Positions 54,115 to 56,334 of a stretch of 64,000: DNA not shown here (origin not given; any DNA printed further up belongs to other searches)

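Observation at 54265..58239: Convergent secreted ATP-grasp enzyme and MFS transporter sharing a related low-complexity N-terminal module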

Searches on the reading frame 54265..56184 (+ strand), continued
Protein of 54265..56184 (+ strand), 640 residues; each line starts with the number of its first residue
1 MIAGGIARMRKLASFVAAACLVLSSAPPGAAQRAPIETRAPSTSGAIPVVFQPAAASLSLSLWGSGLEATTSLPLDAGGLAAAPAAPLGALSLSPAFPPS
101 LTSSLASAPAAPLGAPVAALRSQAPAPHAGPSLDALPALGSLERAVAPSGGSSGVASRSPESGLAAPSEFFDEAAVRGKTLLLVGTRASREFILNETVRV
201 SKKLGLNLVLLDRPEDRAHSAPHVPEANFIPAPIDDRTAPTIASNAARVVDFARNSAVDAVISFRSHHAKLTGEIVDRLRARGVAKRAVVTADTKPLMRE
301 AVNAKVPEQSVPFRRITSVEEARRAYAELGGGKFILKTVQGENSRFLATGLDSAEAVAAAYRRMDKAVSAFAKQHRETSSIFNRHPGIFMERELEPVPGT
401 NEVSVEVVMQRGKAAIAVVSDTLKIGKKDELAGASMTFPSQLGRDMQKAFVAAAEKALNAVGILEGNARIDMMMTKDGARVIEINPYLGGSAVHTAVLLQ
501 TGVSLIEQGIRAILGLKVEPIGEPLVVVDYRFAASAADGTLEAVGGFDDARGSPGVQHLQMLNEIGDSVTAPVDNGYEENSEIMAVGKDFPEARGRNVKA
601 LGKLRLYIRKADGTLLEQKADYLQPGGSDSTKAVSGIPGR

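Call 17: find_encoding_contigs(protein=P0003, flank=8000, max_places=1)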
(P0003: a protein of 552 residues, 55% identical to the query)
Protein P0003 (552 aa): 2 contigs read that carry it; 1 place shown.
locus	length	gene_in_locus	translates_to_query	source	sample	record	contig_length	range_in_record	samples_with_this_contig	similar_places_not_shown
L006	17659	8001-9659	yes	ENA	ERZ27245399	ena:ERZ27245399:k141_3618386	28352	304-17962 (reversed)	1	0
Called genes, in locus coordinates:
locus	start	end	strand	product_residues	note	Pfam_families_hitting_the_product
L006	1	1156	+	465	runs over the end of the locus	PF07498:Rho_N, PF07497:Rho_RNA_bind, PF00006:ATP-synt_ab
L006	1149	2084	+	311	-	PF01551:Peptidase_M23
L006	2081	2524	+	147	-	-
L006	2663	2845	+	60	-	-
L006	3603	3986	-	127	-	PF00072:Response_reg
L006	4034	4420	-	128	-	PF00072:Response_reg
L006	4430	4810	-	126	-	PF00072:Response_reg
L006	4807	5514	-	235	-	PF00512:HisKA, PF02518:HATPase_c, PF13589:HATPase_c_3 (weak)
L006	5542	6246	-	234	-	PF00072:Response_reg, PF00989:PAS, PF13188:PAS_8 (faint), PF08448:PAS_4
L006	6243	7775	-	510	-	PF00989:PAS (faint), PF13426:PAS_9 (faint), PF08448:PAS_4, PF12860:PAS_7, PF13188:PAS_8 (weak), PF00512:HisKA, PF02518:HATPase_c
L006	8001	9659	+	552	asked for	PF02655:ATP-grasp_3 (weak), PF18603:LAL_C2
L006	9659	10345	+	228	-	-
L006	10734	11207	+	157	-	-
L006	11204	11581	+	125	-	-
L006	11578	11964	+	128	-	PF00903:Glyoxalase, PF18029:Glyoxalase_6 (weak)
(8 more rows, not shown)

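Call 33: predict_structure(alignment_id=A1)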
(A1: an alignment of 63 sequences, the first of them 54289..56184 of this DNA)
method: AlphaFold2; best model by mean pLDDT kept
length: 632 residues; sequences in the alignment: 63
mean_pLDDT: 79.6   pTM: 0.75
mean pLDDT of the five models: 79.6, 79.5, 79.0, 78.4, 77.0
residues with pLDDT >= 90: 399; 70-90: 69; 50-70: 16; < 50: 148
segments of 3 or more residues with pLDDT < 50: 1-3, 13-156
pLDDT, mean of each block of 10 residues (from residue 1): 51 42 35 35 34 33 31 34 36 33 37 35 32 33 37 52 95 90 85 98 95 96 94 97 98 94 97 98 96 98 98 98 97 83 97 95 86 87 97 96 97 91 88 97 98 98 98 95 89 96 98 95 94 97 98 94 87 96 96 97 97 88 83 64
secondary structure, 60 per line:
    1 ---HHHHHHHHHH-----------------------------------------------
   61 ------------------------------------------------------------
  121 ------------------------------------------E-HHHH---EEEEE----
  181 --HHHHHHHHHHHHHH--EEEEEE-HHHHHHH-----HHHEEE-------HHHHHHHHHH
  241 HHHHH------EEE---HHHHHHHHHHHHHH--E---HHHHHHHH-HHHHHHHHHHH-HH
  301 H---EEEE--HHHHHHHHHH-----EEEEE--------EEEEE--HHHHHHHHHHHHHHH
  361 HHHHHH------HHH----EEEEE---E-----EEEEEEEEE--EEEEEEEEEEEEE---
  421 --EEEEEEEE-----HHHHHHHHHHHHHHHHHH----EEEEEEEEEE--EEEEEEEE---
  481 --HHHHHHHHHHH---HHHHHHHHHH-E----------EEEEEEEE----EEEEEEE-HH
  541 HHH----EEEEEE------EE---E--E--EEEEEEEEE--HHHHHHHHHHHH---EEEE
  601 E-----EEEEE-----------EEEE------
elements in order: H4-13 H165-168 E172-176 H183-196 E199-204 H206-212 E221-223 H231-245 E252-254 H258-271 H278-285 H287-297 E305-308 H311-320 E326-330 E339-343 H346-366 E380-384 E394-402 E405-417 E423-430 H436-453 E458-467 E470-477 H483-493 H497-506 E519-526 E531-537 H539-543 E548-553 E571-579 H582-593 E597-601 E607-611 E623-626
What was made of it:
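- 54289..54360 (+): Signal-peptide-like N-terminus, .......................|Q: n-region +2, apolar stretch of about 20 aa, small-x-small site, and Arg straight after the Gln. AF2 predicts only helix 4-13, at low confidence (call 33).
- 54769..56184 (+): ATP-grasp catalytic core of the L-amino-acid-ligase type, including the LAL_C2 domain (55855-56088). AF2 core pLDDT above 90 (call 33).
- On ATP-grasp superfamily: The AF2 model has core pLDDT above 90 (call 33).
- The AF2 core is confident (call 33).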

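Call 36: fold_search(model_id=the predicted structure, library=pdb)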
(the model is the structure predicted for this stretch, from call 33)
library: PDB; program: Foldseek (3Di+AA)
matches with E <= 10: 1792; with E <= 0.001: 399
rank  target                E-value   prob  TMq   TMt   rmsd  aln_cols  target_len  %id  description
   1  3vot_B                6.8e-25  1.00  0.52  0.81   4.1       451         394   18  Crystal structure of L-amino acid ligase from Bacillus licheniformis (released 2012-11-07)
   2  3vot_A                1.8e-24  1.00  0.54  0.79   4.8       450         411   18  Crystal structure of L-amino acid ligase from Bacillus licheniformis (released 2012-11-07)
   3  3vmm                  2.1e-24  1.00  0.55  0.73   5.1       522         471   15  Crystal structure of BacD, an L-amino acid dipeptide ligase from Bacillus subtilis (released 2012-04-11)
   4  3wnz                  1.4e-23  1.00  0.54  0.72   4.9       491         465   16  Crystal structure of Bacillus subtilis YwfE, an L-amino acid ligase, with bound ADP-Mg-Pi (released 2014-05-14)
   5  3wo1                  3.5e-23  1.00  0.55  0.72   5.0       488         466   15  Crystal structure of Trp332Ala mutant YwfE, an L-amino acid ligase, with bound ADP-Mg-Ala (released 2014-05-14)
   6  4wd3_A                4.9e-23  1.00  0.48  0.73   5.7       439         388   13  Crystal structure of an L-amino acid ligase RizA (released 2015-09-09)
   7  8zux_A                3.3e-21  1.00  0.47  0.49   6.6       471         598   15  Structure of G668R-hPCC (released 2025-11-19)
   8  4dim                  6.8e-21  1.00  0.48  0.73   6.7       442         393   12  Crystal structure of phosphoribosylglycinamide synthetase from Anaerococcus prevotii (released 2012-02-29)
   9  9yx2_A                7.2e-21  1.00  0.46  0.49   6.7       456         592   17  Structure of the long chain acyl-CoA carboxylase complex from Mycobacterium smegmatis with ATP, bicarbonate, and propi (released 2025-11-26)
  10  8zuy_A                9.6e-21  1.00  0.47  0.44   6.6       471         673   15  Structure of M695D-hPCC (released 2025-11-19)
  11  2vpq_A                1.0e-20  1.00  0.48  0.64   6.0       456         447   15  Crystal structure of biotin carboxylase from S. aureus complexed with AMPPNP (released 2008-09-09)
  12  6ojh                  1.1e-20  1.00  0.44  0.60   7.2       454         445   17  Crystal Structure of Haemophilus Influenzae Biotin Carboxylase Complexed with (R)-7-(3-aminopyrrolidin-1-yl)-6-(naphthal (released 2020-02-12)
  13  9yx2_D                1.6e-20  1.00  0.46  0.58   6.5       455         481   17  Structure of the long chain acyl-CoA carboxylase complex from Mycobacterium smegmatis with ATP, bicarbonate, and propi (released 2025-11-26)
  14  9yx2_B                2.5e-20  1.00  0.46  0.58   6.6       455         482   16  Structure of the long chain acyl-CoA carboxylase complex from Mycobacterium smegmatis with ATP, bicarbonate, and propi (released 2025-11-26)
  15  3jzi_B                4.0e-20  1.00  0.45  0.60   6.9       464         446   17  Crystal structure of biotin carboxylase from E. Coli in complex with benzimidazole series (released 2009-11-03)
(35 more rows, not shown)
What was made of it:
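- On ATP-grasp superfamily: Foldseek gives E 1e-25 to 1e-18 to Lal enzymes, biotin carboxylases, PurT and PurD (call 36).
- On L-amino-acid ligase (Lal) family: 3vot_B has TM 0.81 and E 7e-25 (call 36).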

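Call 39: find_related_loci(query=A1, collection=genome_contigs, flank=8000)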
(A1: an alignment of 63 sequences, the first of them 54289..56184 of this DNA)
Query A1 (632 aa) in genome_contigs; peptide patterns used: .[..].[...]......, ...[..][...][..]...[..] (x = any residue, [..] = any of these).
120 stretches matched a pattern; 29 encode a relative of the query (tblastn E <= 1e-3); 29 distinct loci.
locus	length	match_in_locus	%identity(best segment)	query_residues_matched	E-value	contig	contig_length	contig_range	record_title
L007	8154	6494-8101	52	90-617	5e-153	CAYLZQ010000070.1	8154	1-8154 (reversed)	MAG TPA_asm: uncultured Elusimicrobia bacterium isolate binchicken_co21_239 genome assembly, contig: NODE_8619_length_81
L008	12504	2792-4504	43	1-617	6e-139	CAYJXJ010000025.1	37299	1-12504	MAG TPA_asm: uncultured Elusimicrobia bacterium isolate ERP125453_co1_480 genome assembly, contig: NODE_873_length_37299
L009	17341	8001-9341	49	165-617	2e-134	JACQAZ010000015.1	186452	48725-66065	MAG: Elusimicrobia bacterium isolate NC_groundwater_929_Pr1_S-0.2um_66_27 Montesol18-Sp2_coassembly_scaffold_311567, who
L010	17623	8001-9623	46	84-616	2e-137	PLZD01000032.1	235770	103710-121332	MAG: Elusimicrobia bacterium isolate palsa_1176 73.20120700_P3D.185_contig_5912, whole genome shotgun sequence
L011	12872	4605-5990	47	156-617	3e-132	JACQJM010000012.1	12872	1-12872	MAG: Elusimicrobia bacterium isolate NC_groundwater_1151_Ag_S-0.1um_50_28 S_p1_S3_coassembly_k141_111165, whole genome s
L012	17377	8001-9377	49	165-621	4e-130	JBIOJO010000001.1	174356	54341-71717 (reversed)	MAG: Elusimicrobiota bacterium isolate GcC5-9 k141_2161752_length_174356_cov_45.6850, whole genome shotgun sequence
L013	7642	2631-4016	49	158-617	3e-128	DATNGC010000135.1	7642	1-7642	MAG TPA_asm: Elusimicrobiota bacterium isolate SMAG_U11311 k141_2040964, whole genome shotgun sequence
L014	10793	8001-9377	49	165-621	5e-126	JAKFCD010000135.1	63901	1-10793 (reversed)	MAG: Elusimicrobiota bacterium isolate LC012 contig-124_427, whole genome shotgun sequence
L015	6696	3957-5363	47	157-621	6e-125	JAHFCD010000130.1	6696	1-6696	MAG: Elusimicrobia bacterium isolate nzgw213 NODE_14465_length_6697_cov_2.683546, whole genome shotgun sequence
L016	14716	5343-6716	48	166-621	4e-125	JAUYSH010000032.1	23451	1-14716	MAG: Elusimicrobiota bacterium isolate C5_metabat.bin.68 C5_k141_39074, whole genome shotgun sequence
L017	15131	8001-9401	46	159-617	8e-125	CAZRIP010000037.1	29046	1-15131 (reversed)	MAG TPA_asm: uncultured Elusimicrobia sp. isolate binchicken_co54_389 genome assembly, contig: NODE_2708_length_29046_co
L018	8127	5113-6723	44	97-621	2e-124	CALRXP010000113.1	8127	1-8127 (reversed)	MAG: Candidatus Endomicrobium trichonymphae isolate JJ-MEM5D2-223-10-m2-bin112 genome assembly, contig: JJ-MEM5D2-223-C1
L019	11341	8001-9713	45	47-617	4e-124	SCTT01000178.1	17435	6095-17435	MAG: bacterium isolate FW305_bin.15 FW305_bin.15-13339-1, whole genome shotgun sequence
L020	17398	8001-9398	48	154-618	6e-123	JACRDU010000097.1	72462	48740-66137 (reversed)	MAG: Elusimicrobia bacterium isolate NC_groundwater_1680_Pr3_B-0.1um_70_15 SR-2_scaffold_141_2207524, whole genome shotg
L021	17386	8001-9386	47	162-621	3e-122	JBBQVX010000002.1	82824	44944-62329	MAG: Elusimicrobiota bacterium isolate Co_metawrap_2019 Cmw_2019_k141_14002769_length_82824_cov_8.9996, whole genome sho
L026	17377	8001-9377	46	165-621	5e-119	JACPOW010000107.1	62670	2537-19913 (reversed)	MAG: Elusimicrobia bacterium isolate NC_groundwater_611_Pr5_B-0.1um_68_12 alan_book_18_scaffold_370275, whole genome sho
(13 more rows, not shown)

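Call 43: search_protein_families(library=pfam, proteins=[P0016], max_evalue=0.01)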
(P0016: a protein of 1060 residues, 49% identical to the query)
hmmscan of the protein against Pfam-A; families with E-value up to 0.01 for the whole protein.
P0016 (1060 aa): 2 families
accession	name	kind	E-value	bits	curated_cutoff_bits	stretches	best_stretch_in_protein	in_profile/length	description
PF18603.7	LAL_C2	-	2.2e-10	41.1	29.4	1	509-585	2-77/78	L-amino acid ligase C-terminal domain 2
PF07690.21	MFS_1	-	6.4e-10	38.9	33.4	1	648-1018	6-346/347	Major Facilitator Superfamily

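Call 75: search_protein_families(library=pfam, proteins=[L026:6645-7472:-, L026:6038-6586:-, L021:10807-11181:-], max_evalue=0.05)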
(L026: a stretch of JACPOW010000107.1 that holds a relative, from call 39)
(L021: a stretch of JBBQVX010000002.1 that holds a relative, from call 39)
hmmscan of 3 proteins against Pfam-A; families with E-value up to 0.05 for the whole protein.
L026:6645-7472:- (275 aa): 2 families
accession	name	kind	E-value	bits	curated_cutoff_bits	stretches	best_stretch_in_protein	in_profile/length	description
PF00795.27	CN_hydrolase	-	1.4e-06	28.3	23.2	1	47-213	19-205/256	Carbon-nitrogen hydrolase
PF01177.27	Asp_Glu_race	-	0.012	15.9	31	0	23-72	29-78/211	Asp/Glu/Hydantoin racemase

L026:6038-6586:- (182 aa): 0 families

L021:10807-11181:- (124 aa): 0 families
